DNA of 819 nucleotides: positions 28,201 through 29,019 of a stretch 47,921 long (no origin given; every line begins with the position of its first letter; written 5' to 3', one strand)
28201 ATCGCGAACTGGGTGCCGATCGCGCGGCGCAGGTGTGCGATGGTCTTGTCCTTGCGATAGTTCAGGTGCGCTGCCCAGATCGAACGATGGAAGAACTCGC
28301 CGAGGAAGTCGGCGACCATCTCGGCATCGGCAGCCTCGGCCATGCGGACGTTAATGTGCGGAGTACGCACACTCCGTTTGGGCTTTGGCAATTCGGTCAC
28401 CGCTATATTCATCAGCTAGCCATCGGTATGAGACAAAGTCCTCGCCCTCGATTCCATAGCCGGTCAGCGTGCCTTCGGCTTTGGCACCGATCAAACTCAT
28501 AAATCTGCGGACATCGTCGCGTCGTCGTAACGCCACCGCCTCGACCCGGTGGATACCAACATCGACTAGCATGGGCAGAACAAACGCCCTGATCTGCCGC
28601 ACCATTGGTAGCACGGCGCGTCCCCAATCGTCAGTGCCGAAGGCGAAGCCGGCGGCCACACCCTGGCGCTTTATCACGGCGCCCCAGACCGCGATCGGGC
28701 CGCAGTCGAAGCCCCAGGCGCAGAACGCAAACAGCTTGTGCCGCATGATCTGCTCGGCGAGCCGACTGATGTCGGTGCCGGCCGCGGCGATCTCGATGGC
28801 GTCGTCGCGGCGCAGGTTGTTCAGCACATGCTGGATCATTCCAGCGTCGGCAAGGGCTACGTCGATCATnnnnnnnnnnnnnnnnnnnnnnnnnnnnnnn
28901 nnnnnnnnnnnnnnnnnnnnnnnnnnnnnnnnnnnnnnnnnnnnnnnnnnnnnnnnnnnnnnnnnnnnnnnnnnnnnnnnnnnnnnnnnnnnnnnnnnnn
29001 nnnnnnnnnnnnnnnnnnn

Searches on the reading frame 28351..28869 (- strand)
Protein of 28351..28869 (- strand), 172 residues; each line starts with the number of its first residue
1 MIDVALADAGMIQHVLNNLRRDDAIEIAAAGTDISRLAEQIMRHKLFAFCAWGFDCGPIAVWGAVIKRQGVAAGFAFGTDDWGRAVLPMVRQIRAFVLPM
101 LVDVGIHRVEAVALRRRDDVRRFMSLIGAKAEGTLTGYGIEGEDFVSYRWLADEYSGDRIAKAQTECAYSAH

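Call 5: search_protein_families(library=phrogs, proteins=[window:28351-28869:-], max_evalue=0.01)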
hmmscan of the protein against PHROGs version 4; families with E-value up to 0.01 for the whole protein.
window:28351-28869:- (172 aa): 2 families
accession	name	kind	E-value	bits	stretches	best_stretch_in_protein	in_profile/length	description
phrog_308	-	head and packaging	2.7e-09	38.4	1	7-150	8-148/151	internal virion protein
phrog_4177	-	unknown function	1.6e-05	26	1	47-148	41-139/143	-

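Call 6: search_protein_families(library=pfam, proteins=[window:28351-28869:-], max_evalue=0.01)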
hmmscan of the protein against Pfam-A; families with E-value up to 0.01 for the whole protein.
window:28351-28869:- (172 aa): 0 families

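Call 94: search_protein_families(library=ncbifam, proteins=[window:28354-28869:-], max_evalue=0.01)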
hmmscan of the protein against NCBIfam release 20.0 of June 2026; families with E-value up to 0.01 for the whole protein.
window:28354-28869:- (172 aa): 0 families

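Call 116: find_homologous_proteins(query=window:28354-28869:-, max_evalue=0.00001)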
Query window:28354-28869:- (172 aa): 54 proteins with E <= 0.00001 among 581 candidates.
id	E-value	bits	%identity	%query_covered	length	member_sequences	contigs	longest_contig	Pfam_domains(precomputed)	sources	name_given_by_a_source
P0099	2.5e-109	381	100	100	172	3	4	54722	-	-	-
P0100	2.7e-85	303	78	100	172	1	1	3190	-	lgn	-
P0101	3.1e-85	302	78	100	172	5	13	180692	-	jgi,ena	jgi:hypothetical protein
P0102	8.0e-84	298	76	100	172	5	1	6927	-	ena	-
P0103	9.7e-84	297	76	100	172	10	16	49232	-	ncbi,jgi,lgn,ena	jgi:hypothetical protein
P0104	5.1e-83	295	77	100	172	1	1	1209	-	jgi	jgi:hypothetical protein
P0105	7.5e-83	295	79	100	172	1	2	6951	-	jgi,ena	jgi:hypothetical protein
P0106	7.7e-83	295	76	100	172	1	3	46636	-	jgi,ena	-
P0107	2.5e-82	293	77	99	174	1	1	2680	-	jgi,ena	jgi:hypothetical protein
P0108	8.2e-81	288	74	100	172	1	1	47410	-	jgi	jgi:hypothetical protein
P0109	2.3e-80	287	74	100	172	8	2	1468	-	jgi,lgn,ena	jgi:hypothetical protein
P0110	7.3e-80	285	77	100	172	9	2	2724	-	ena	-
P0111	1.5e-78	281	70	100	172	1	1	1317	-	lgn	-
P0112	1.6e-77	277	72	100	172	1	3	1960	-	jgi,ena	jgi:hypothetical protein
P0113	4.8e-75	269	70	100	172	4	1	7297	-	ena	-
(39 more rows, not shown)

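Call 119: find_encoding_contigs(protein=P0101, flank=10000, max_places=2)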
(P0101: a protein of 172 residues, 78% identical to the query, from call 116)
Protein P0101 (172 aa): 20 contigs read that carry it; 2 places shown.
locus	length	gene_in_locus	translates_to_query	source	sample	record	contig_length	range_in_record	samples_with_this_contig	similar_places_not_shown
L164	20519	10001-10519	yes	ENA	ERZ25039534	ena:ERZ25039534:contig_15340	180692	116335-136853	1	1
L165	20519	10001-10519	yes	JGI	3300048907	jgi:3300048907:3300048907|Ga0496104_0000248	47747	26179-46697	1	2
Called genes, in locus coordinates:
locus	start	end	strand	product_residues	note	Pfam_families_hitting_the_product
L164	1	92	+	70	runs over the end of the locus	-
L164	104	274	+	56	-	-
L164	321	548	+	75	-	-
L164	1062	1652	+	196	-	-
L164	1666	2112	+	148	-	-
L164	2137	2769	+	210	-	-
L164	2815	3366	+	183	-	-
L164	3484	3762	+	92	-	-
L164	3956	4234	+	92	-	-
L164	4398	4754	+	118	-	-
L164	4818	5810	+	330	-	-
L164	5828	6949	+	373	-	-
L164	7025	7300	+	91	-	PF24729:Acb2_Tad1_hairpin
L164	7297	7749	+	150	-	-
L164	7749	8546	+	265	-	-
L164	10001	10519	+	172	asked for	-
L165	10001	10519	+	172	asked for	-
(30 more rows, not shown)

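Call 121: predict_structure(alignment_id=A11)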
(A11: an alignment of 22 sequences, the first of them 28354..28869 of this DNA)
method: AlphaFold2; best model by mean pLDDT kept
length: 172 residues; sequences in the alignment: 22
mean_pLDDT: 90.3   pTM: 0.83
mean pLDDT of the five models: 90.3, 89.1, 88.8, 88.5, 88.5
residues with pLDDT >= 90: 150; 70-90: 5; 50-70: 11; < 50: 6
segments of 3 or more residues with pLDDT < 50: 167-172
pLDDT, mean of each block of 10 residues (from residue 1): 96 97 94 92 96 96 95 96 94 94 95 94 92 93 96 75 53 33
secondary structure, 60 per line:
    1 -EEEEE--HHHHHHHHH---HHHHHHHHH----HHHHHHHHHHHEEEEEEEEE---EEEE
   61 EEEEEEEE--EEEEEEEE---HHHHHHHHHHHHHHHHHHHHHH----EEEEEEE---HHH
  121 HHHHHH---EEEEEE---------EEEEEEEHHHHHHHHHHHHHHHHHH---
elements in order: E2-6 H9-17 H21-29 H34-44 E45-53 E57-68 E71-78 H82-103 E108-114 H118-126 E130-135 E145-151 H152-169

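Call 123: fold_search(model_id=the predicted structure, library=pdb)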
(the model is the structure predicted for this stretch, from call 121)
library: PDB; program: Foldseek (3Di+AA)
matches with E <= 10: 992; with E <= 0.001: 510
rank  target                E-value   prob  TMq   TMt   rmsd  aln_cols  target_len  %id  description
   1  5wph_A                3.4e-10  1.00  0.68  0.65   3.7       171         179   13  Crystal structure of ArsN, N-acetyltransferase with substrate AST from Pseudomonas putida KT2440 (released 2018-10-10)
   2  5jtf_A                5.1e-10  1.00  0.66  0.64   4.1       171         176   15  Crystal structure of ArsN N-acetyltransferase from Pseudomonas putida KT2440 (released 2017-05-17)
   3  5jtf_B                6.2e-10  1.00  0.69  0.68   3.6       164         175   17  Crystal structure of ArsN N-acetyltransferase from Pseudomonas putida KT2440 (released 2017-05-17)
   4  6m7g_B                7.6e-10  1.00  0.69  0.68   3.3       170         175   15  Crystal structure of ArsN, N-acetyltransferase with substrate phosphinothricin from Pseudomonas putida KT2440 (released 2019-04-24)
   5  5wph_D                9.4e-10  1.00  0.67  0.65   3.5       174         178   15  Crystal structure of ArsN, N-acetyltransferase with substrate AST from Pseudomonas putida KT2440 (released 2018-10-10)
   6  4mj8_B                1.1e-09  1.00  0.66  0.67   3.8       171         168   12  Crystal structure of spermidine N-acetyltransferase from Vibrio cholerae in complex with polyamine (released 2013-09-25)
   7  3owc_A                1.2e-09  1.00  0.69  0.69   3.9       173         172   15  Crystal structure of GNAT superfamily protein PA2578 from Pseudomonas aeruginosa (released 2010-11-03)
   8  3igr_A                1.3e-09  1.00  0.66  0.62   4.2       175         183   15  The Crystal Structure of Ribosomal-protein-S5-alanine Acetyltransferase from Vibrio fischeri to 2.0A (released 2009-09-01)
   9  7kx2_A                1.7e-09  1.00  0.62  0.63   4.3       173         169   12  Spermidine N-acetyltransferase SpeG F149A mutant from Vibrio cholerae (released 2020-12-16)
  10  6m7g_H                2.0e-09  1.00  0.67  0.66   3.5       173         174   15  Crystal structure of ArsN, N-acetyltransferase with substrate phosphinothricin from Pseudomonas putida KT2440 (released 2019-04-24)
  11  2ge3_A                2.0e-09  1.00  0.62  0.65   4.5       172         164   12  Crystal structure of Probable acetyltransferase from Agrobacterium tumefaciens (released 2006-04-18)
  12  7kx3_A                2.1e-09  1.00  0.65  0.66   4.1       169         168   14  SpeG Spermidine N-acetyltransferase F149G mutant from Vibrio cholerae (released 2020-12-16)
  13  8fv1_A                2.4e-09  1.00  0.65  0.67   3.7       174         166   11  SpeG spermidine N-acetyltransferase from Staphylococcus aureus in complex with spermine (released 2023-02-08)
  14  5t7e_C                2.6e-09  1.00  0.69  0.68   3.5       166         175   14  Crystal structure of Streptomyces hygroscopicus Bialaphos Resistance (BAR) protein in complex with Coenzyme A and L-ph (released 2017-06-07)
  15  1vhs_A                2.6e-09  1.00  0.67  0.69   3.3       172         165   12  Crystal structure of a putative phosphinothricin N-acetyltransferase (released 2003-12-30)
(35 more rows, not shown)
